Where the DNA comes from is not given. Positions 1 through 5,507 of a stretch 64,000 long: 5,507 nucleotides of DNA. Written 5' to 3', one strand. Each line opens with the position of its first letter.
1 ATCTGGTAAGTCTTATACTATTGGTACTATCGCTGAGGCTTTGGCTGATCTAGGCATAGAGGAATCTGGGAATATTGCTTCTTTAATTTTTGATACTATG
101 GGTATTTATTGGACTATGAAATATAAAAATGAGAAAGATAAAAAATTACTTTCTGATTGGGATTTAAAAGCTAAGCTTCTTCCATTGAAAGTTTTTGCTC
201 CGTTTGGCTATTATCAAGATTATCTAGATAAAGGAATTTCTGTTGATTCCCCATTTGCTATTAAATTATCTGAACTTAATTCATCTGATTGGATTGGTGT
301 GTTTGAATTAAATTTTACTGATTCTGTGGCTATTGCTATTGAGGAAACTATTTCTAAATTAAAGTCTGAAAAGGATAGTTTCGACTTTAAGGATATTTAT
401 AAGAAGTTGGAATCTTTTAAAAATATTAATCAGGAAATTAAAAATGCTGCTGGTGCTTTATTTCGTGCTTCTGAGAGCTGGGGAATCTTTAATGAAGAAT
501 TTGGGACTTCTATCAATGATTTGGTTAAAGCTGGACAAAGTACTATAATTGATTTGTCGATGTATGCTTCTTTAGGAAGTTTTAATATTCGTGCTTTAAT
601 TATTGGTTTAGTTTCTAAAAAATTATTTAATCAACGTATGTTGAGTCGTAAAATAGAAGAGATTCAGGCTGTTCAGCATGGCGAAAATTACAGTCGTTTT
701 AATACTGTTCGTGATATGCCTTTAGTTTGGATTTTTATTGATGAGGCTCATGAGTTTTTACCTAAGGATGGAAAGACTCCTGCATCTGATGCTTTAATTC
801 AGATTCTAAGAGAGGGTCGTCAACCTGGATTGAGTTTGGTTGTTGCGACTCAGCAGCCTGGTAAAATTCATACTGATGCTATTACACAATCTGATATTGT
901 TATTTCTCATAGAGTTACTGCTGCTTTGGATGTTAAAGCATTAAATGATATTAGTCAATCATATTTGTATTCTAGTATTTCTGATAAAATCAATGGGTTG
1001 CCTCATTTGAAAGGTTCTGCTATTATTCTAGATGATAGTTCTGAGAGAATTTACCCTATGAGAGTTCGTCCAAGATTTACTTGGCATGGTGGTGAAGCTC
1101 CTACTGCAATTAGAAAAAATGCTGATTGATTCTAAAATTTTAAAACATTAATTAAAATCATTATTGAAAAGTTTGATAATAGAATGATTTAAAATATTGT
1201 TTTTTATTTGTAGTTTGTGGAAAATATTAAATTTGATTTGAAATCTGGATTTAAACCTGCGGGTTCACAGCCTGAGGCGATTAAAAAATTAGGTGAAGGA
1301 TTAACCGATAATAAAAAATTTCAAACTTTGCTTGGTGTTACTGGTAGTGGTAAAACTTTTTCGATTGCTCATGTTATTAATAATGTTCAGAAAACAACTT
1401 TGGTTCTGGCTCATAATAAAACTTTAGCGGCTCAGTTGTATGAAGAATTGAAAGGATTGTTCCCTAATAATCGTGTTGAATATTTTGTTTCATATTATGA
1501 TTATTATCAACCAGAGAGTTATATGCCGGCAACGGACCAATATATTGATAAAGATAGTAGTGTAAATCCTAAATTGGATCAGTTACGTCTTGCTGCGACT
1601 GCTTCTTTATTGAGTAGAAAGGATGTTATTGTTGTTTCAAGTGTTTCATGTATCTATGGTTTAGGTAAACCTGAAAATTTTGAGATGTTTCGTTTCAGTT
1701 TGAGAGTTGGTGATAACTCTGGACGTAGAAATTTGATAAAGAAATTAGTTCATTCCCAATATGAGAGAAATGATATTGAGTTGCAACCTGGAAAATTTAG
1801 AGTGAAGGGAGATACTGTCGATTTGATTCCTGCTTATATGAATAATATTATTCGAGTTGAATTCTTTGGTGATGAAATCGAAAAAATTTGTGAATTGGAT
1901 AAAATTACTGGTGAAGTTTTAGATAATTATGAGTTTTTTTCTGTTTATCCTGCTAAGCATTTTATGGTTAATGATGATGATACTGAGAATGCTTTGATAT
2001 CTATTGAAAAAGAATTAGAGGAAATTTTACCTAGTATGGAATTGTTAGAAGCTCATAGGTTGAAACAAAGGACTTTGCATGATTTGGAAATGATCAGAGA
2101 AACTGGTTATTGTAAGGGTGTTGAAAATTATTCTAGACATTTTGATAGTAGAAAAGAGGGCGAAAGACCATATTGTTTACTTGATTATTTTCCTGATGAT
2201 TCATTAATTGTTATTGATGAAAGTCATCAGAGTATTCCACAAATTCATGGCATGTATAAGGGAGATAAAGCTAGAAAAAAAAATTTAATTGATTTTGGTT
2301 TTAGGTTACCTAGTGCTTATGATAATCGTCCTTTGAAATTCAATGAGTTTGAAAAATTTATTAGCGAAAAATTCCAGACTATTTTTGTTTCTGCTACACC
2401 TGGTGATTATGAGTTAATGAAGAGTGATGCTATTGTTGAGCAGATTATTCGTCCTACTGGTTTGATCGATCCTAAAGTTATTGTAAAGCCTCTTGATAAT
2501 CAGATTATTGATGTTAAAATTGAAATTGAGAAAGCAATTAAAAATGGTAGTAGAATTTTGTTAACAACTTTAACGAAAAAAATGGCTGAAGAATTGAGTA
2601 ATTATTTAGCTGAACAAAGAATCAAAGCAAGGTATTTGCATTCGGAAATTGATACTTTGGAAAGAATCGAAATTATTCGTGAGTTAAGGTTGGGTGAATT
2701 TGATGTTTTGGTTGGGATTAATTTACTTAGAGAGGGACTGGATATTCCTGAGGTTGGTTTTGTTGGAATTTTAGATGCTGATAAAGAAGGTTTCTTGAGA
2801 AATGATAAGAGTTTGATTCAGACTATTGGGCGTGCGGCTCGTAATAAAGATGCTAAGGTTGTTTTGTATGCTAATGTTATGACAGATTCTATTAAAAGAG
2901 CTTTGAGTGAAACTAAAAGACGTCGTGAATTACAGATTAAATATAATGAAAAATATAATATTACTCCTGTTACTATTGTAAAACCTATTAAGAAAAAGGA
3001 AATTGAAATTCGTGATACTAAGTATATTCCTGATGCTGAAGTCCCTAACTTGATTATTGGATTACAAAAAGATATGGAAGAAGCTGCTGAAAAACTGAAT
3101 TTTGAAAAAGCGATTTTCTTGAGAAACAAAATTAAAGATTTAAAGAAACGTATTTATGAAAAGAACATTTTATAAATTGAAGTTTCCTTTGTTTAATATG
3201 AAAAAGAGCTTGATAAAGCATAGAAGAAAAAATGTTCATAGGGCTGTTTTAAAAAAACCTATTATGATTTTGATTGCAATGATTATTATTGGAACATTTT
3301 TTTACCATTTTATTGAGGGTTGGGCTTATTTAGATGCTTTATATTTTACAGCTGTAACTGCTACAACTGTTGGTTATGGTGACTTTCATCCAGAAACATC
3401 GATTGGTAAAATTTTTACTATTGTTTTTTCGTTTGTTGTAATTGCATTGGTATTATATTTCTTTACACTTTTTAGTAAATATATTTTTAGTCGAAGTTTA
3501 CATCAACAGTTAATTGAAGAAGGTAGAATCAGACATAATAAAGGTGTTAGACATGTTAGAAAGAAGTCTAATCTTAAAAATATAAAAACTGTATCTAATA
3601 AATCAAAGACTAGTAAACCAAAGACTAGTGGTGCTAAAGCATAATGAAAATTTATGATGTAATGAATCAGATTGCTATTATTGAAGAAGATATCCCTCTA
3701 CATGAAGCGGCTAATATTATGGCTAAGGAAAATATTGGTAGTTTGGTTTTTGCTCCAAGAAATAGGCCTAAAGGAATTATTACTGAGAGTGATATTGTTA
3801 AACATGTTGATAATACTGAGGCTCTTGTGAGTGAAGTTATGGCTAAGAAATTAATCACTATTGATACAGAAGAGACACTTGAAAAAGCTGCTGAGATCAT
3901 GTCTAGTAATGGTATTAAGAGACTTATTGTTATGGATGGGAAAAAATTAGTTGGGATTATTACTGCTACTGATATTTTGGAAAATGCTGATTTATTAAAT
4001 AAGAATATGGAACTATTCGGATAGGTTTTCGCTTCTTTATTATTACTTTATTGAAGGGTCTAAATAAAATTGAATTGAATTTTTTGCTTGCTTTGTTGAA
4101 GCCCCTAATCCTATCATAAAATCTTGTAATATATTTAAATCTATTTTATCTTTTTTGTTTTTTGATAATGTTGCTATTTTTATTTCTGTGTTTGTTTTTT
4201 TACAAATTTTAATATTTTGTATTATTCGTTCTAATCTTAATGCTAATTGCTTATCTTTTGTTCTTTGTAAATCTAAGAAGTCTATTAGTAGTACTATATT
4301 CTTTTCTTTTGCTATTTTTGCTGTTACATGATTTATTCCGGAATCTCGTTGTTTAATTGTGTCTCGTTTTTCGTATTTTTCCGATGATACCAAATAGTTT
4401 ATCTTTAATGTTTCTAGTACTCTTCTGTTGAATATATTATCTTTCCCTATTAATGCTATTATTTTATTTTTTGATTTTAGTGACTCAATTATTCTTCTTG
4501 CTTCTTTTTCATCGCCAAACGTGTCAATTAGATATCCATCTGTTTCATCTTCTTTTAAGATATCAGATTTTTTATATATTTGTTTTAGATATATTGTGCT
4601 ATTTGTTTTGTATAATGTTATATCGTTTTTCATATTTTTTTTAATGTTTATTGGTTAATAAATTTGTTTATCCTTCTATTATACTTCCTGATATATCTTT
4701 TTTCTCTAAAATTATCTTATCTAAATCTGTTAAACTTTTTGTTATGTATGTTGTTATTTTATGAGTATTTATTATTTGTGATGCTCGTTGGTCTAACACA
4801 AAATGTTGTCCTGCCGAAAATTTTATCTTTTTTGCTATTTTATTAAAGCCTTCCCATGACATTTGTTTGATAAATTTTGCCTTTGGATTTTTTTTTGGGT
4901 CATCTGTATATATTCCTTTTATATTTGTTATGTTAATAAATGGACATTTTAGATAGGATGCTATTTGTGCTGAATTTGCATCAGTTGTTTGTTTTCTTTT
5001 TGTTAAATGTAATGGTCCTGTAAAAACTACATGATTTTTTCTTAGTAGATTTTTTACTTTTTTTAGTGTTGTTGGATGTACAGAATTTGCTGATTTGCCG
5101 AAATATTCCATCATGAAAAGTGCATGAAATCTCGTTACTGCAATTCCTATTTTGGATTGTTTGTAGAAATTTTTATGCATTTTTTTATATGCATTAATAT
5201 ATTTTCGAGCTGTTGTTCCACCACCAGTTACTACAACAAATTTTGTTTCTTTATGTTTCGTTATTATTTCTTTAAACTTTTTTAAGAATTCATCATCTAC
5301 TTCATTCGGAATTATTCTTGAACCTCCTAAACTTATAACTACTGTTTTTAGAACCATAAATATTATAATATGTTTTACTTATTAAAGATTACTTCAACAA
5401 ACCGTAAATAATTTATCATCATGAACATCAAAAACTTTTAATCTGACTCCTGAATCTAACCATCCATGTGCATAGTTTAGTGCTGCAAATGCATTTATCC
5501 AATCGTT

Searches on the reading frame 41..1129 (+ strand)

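Call 40: search_protein_families(library=pfam, proteins=[window:41-1129:+], max_evalue=0.001)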
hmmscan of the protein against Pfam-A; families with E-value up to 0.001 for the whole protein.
window:41-1129:+ (362 aa): 1 family
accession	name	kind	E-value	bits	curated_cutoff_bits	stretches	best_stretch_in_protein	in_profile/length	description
PF05707.18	Zot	-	0.00027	20.9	20.3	1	201-299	53-154/197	Zonular occludens toxin (Zot)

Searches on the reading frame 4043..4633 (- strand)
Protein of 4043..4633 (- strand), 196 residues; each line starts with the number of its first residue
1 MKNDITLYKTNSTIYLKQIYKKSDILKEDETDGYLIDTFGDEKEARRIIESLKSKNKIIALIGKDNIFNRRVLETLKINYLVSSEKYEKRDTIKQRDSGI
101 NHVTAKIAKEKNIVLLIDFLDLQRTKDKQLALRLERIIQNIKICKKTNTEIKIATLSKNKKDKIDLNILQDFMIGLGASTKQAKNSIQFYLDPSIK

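Call 40: search_protein_families(library=pfam, proteins=[window:4043-4633:-], max_evalue=0.001)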
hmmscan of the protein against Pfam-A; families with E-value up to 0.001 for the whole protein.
window:4043-4633:- (196 aa): 1 family
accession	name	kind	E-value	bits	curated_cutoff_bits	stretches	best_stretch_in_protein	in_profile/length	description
PF01876.22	RNase_P_p30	-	0.00085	19.3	35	0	42-148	76-174/214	RNase P subunit p30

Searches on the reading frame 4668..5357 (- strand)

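Call 18: search_protein_families(library=pfam, proteins=[window:4668-5357:-], max_evalue=0.001)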
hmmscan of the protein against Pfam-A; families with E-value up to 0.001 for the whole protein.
window:4668-5357:- (229 aa): 1 family
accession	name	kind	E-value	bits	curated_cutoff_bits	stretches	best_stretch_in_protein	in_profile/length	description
PF00696.33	AA_kinase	-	4.9e-27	95.6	24.9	1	4-206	1-233/234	Amino acid kinase family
